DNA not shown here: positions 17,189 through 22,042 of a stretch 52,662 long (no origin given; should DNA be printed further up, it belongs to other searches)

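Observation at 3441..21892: T7SSb-type secretion locus coupled to a kinase / PP2C / multi-FHA module, with no EssA, EssB or EsaA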

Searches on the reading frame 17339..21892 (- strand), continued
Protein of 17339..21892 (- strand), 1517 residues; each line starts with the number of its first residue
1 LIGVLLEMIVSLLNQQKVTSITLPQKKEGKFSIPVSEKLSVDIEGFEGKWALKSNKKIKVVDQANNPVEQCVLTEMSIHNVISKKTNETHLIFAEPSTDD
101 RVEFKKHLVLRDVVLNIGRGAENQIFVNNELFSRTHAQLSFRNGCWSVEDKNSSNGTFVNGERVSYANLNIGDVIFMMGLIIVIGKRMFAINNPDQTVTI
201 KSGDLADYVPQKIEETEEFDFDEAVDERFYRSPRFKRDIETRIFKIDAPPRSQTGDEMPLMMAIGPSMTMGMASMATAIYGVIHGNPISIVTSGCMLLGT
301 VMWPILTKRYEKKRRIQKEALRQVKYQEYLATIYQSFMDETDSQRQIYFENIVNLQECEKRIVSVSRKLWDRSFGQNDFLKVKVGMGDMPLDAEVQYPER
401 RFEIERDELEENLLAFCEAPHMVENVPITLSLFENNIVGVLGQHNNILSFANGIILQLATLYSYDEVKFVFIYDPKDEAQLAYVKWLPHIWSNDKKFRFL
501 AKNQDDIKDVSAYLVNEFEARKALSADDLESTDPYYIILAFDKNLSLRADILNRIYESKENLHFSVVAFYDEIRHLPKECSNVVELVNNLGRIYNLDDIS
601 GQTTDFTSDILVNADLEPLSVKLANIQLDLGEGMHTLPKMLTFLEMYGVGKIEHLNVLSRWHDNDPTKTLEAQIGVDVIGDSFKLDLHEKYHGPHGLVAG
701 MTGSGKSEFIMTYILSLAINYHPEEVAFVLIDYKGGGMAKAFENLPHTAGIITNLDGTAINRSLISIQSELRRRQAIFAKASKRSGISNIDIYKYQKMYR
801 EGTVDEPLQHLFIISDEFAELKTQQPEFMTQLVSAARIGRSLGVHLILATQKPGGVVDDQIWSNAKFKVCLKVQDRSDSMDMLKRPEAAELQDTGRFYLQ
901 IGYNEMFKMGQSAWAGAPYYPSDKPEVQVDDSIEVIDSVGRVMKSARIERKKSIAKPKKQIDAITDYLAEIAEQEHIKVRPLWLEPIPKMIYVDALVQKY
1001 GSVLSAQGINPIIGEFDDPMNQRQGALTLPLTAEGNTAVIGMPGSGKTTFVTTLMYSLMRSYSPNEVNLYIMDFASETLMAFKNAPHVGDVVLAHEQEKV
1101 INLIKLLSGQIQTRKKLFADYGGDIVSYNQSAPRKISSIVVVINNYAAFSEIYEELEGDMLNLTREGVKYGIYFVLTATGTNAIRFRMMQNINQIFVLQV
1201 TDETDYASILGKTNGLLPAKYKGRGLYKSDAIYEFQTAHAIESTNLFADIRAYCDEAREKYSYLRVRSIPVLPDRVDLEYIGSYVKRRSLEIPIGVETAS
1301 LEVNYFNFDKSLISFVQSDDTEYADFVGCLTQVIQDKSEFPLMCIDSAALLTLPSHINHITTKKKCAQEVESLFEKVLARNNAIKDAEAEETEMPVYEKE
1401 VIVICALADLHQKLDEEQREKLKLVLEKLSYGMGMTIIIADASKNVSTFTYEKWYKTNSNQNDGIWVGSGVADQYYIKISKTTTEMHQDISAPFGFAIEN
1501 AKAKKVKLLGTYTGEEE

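Call 39: find_encoding_contigs(protein=P0129, flank=10000, max_places=2)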
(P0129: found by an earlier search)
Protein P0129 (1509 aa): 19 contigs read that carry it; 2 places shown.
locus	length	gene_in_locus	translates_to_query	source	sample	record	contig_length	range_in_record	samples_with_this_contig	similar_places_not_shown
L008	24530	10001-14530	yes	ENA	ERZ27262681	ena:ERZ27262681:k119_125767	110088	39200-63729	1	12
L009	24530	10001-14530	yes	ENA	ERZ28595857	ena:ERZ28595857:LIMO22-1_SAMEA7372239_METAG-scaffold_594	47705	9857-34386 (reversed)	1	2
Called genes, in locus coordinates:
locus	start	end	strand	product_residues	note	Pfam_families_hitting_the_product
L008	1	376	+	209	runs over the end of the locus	PF13240:Zn_Ribbon_1 (weak), PF05656:DUF805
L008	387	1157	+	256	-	PF00481:PP2C (faint), PF13672:PP2C_2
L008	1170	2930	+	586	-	PF00069:Pkinase, PF07714:PK_Tyr_Ser-Thr, PF03109:ABC1 (weak)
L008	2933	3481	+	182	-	-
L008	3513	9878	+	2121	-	PF19077:Big_13 (faint), PF12245:Big_3_2 (faint)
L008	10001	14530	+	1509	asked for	PF13401:AAA_22 (faint), PF00498:FHA, PF16697:Yop-YscD_cpl, PF01580:FtsK_SpoIIIE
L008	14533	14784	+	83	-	-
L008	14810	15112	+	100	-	PF06013:WXG100, PF00823:PPE (weak)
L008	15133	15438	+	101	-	PF06013:WXG100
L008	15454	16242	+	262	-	-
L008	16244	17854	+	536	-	PF11187:Mbeg1-like, PF20591:DUF6792 (weak)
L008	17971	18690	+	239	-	-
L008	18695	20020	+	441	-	PF26363:Phospholipase-like (weak), PF11187:Mbeg1-like, PF01764:Lipase_3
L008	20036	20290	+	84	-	-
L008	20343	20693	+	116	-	PF06013:WXG100 (weak)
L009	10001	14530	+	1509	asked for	PF13401:AAA_22 (faint), PF00498:FHA, PF16697:Yop-YscD_cpl, PF01580:FtsK_SpoIIIE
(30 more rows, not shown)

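Call 40: find_encoding_contigs(protein=P0018, flank=10000, max_places=1)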
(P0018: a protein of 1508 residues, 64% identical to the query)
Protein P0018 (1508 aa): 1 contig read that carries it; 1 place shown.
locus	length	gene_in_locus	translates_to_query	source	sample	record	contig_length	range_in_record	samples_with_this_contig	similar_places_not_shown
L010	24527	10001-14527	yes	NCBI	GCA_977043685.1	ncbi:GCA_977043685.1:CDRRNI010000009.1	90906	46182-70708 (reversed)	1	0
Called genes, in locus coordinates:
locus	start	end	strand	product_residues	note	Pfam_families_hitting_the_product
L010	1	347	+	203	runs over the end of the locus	PF13240:Zn_Ribbon_1 (weak), PF05656:DUF805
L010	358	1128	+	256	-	PF00481:PP2C (faint), PF13672:PP2C_2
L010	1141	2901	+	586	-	PF00069:Pkinase, PF07714:PK_Tyr_Ser-Thr, PF03109:ABC1 (weak)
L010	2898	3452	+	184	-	-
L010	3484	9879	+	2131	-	PF19077:Big_13 (faint), PF12245:Big_3_2 (faint)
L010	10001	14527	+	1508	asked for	PF13401:AAA_22 (faint), PF00498:FHA, PF16697:Yop-YscD_cpl, PF01580:FtsK_SpoIIIE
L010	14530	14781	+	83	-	-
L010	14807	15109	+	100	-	PF06013:WXG100, PF00823:PPE (weak)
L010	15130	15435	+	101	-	PF06013:WXG100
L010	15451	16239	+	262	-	-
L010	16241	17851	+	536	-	PF11187:Mbeg1-like, PF20591:DUF6792 (weak)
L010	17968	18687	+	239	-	-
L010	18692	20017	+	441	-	PF26363:Phospholipase-like (weak), PF11187:Mbeg1-like, PF01764:Lipase_3 (weak)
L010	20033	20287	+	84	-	-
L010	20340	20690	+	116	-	PF06013:WXG100 (weak)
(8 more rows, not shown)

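Call 61: search_solved_structures(query=window:17339-21892:-, max_evalue=0.001)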
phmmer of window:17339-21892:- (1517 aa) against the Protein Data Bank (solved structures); distinct sequences matched with E-value up to 0.001: 30.
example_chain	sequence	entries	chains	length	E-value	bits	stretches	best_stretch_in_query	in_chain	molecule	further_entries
9qks_G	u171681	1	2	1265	1.6e-127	430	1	124-1021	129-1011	ESX secretion system protein YukB,Green fluorescent protein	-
4nh0_A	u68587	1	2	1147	2.3e-65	224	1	417-1320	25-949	Cell divisionFtsK/SpoIIIE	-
7np7_C1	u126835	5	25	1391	1.4e-44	155.2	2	366-876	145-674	ESX-5 secretion system protein EccC5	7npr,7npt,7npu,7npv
7b9f_C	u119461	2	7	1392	1.3e-43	151.9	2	687-891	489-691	EccC5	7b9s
4lya_A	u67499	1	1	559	1.6e-36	128.5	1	956-1448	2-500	Uncharacterized protein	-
5fv0_A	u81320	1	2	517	8.8e-33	116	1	1013-1448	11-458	ESX secretion system protein EccC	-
4n1a_A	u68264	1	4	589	2.1e-22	81.6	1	1009-1311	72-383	Cell divisionFtsK/SpoIIIE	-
9jv8_A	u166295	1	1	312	1.5e-15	59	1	979-1197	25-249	ESX-1 secretion system protein EccCb1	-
2ius_A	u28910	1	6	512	1.4e-14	55.8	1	661-895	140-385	DNA TRANSLOCASE FTSK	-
2iuu_A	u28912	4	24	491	9.1e-14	53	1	657-896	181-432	DNA TRANSLOCASE FTSK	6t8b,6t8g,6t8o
2iut_A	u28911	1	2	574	1.3e-13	52.5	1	657-896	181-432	DNA TRANSLOCASE FTSK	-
6o1w_A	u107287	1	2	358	6.5e-12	46.9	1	668-904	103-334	DNA translocase coupling protein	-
6o1x_A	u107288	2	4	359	6.5e-12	46.9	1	668-904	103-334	DNA translocase coupling protein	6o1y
6cah_A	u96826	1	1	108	1e-07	33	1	115-184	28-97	ABC transporter ATP-binding/permease protein Rv1747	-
6sgw_F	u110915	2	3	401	7.9e-06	26.7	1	311-490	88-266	ESX-3 secretion system protein EccC3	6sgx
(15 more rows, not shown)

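Call 63: search_protein_families(library=ncbifam, proteins=[window:17339-21892:-], max_evalue=0.01)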
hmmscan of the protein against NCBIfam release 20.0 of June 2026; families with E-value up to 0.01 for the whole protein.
window:17339-21892:- (1517 aa): 13 families
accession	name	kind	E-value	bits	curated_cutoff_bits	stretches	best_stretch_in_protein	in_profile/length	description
TIGR03928.1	T7_EssCb_Firm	equivalog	0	1102.8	778.4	1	228-1508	5-1294/1296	type VII secretion protein EssC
TIGR03924.1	T7SS_EccC_a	equivalog_domain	2.1e-115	387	509.15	2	247-908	2-663/673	type VII secretion protein EccCa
TIGR03925.1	T7SS_EccC_b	equivalog_domain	9.3e-82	275.1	346.55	2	966-1457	4-515/564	type VII secretion protein EccCb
NF007615.0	PRK10263.1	equivalog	9.8e-16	56.6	1566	1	667-895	987-1228/1355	DNA translocase FtsK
NF049868.1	FhaB_Rv0019c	equivalog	7.7e-12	45.5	125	1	107-167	80-140/158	FHA domain-containing protein FhaB/FipA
NF033760.1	gliding_GltG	equivalog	7.6e-08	31.4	650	1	111-186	23-98/650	adventurous gliding motility protein GltG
NF041660.2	oxygluDhInhib_OdhI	equivalog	7.9e-08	32.2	200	1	109-175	52-118/130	oxoglutarate dehydrogenase inhibitor Odhl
NF052573.1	HisKinEspAMyxo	equivalog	1.3e-06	26.8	1400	1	113-176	46-110/755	serine histidine kinase EspA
TIGR00929.1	VirB4_CagE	subfamily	6.3e-06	24.7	643.1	1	1033-1061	436-464/792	VirB4 family type IV secretion/conjugal transfer ATPase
TIGR03354.1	VI_FHA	hypoth_equivalog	0.00014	21.8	120.25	1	114-167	25-81/420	type VI secretion system-associated FHA domain protein TagH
NF052403.1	ESX1TransRegEspM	equivalog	0.00021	20.3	550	1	113-166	29-81/367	ESX-1 type VII secretion system transcriptional regulator EspM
NF040937.1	HerA_Thermprot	equivalog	0.00027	19.5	800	1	834-883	376-424/487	DNA double-strand break repair helicase HerA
NF041017.1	DNA_import_CedB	equivalog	0.0005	18.8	700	1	689-735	271-314/590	DNA import protein CedB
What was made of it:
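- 17339..21892 (-): TseC (EssC-family ATPase): FHA region, 2 TM segments, FtsK-type NTPase domains. The likelier start is the ATG at about 21871. TIGR03928 scores 1103 bits (call 63).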

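Call 87: find_encoding_contigs(protein=P0030, flank=10000, max_places=1)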
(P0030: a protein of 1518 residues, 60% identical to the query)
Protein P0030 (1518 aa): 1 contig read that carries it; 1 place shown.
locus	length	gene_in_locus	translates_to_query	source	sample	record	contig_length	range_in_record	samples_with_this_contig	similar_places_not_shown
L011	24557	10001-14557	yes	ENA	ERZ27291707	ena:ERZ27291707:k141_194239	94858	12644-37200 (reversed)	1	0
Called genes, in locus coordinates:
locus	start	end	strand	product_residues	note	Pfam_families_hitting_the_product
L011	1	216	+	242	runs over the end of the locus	PF00072:Response_reg, PF04397:LytTR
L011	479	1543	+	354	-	PF19909:DUF6382 (weak), PF16697:Yop-YscD_cpl, PF00498:FHA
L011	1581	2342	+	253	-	PF13672:PP2C_2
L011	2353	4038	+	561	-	PF00069:Pkinase, PF07714:PK_Tyr_Ser-Thr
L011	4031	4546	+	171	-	-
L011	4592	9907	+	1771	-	-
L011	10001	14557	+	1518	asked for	PF00498:FHA, PF16697:Yop-YscD_cpl, PF01580:FtsK_SpoIIIE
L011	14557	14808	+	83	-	-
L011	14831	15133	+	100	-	PF06013:WXG100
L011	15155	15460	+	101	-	PF06013:WXG100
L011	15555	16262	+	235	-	-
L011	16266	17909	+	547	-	PF11187:Mbeg1-like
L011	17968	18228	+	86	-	-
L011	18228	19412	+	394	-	-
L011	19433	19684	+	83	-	PF09723:Zn_ribbon_8 (faint)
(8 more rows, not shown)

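Call 88: find_encoding_contigs(protein=P0081, flank=10000, max_places=1)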
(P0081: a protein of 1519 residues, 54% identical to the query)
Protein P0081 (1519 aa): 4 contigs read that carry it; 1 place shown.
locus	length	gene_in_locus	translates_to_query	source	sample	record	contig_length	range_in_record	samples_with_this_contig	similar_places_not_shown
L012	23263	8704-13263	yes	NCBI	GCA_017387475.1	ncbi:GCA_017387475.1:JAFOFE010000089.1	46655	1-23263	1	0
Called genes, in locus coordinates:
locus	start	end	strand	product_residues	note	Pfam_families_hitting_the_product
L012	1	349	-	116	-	PF06838:Met_gamma_lyase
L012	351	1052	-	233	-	PF13508:Acetyltransf_7 (weak)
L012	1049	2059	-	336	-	PF05343:Peptidase_M42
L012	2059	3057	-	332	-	PF01546:Peptidase_M20 (faint), PF04389:Peptidase_M28 (faint), PF05343:Peptidase_M42, PF02127:Peptidase_M18 (faint)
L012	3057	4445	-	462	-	PF21799:MurD-like_N (faint), PF08245:Mur_ligase_M, PF02875:Mur_ligase_C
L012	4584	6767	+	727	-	PF16875:Glyco_hydro_36N, PF02065:Melibiase, PF16499:Melibiase_2 (faint), PF16874:Glyco_hydro_36C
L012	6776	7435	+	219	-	PF00300:His_Phos_1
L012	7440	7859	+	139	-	PF03652:RuvX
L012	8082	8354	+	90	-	-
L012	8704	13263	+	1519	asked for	PF00498:FHA, PF16697:Yop-YscD_cpl, PF01580:FtsK_SpoIIIE, PF13555:AAA_29 (faint), PF01580:FtsK_SpoIIIE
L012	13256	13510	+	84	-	PF08817:YukD (weak)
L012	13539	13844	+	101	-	PF06013:WXG100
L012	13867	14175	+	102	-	PF06013:WXG100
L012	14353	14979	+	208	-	-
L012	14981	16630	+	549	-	PF11187:Mbeg1-like, PF20591:DUF6792 (weak)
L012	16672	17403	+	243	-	-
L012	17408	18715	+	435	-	PF11187:Mbeg1-like (weak), PF26363:Phospholipase-like (weak)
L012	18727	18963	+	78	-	-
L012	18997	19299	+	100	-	PF06013:WXG100 (weak)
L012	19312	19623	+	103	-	PF06013:WXG100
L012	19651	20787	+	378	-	PF19909:DUF6382 (weak), PF12773:DZR (faint), PF13240:Zn_Ribbon_1 (weak), PF16697:Yop-YscD_cpl, PF00498:FHA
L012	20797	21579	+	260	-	PF13672:PP2C_2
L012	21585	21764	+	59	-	-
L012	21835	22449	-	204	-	-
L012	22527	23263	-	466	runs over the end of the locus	-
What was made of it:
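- L012 lacks an intact kinase (call 88).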
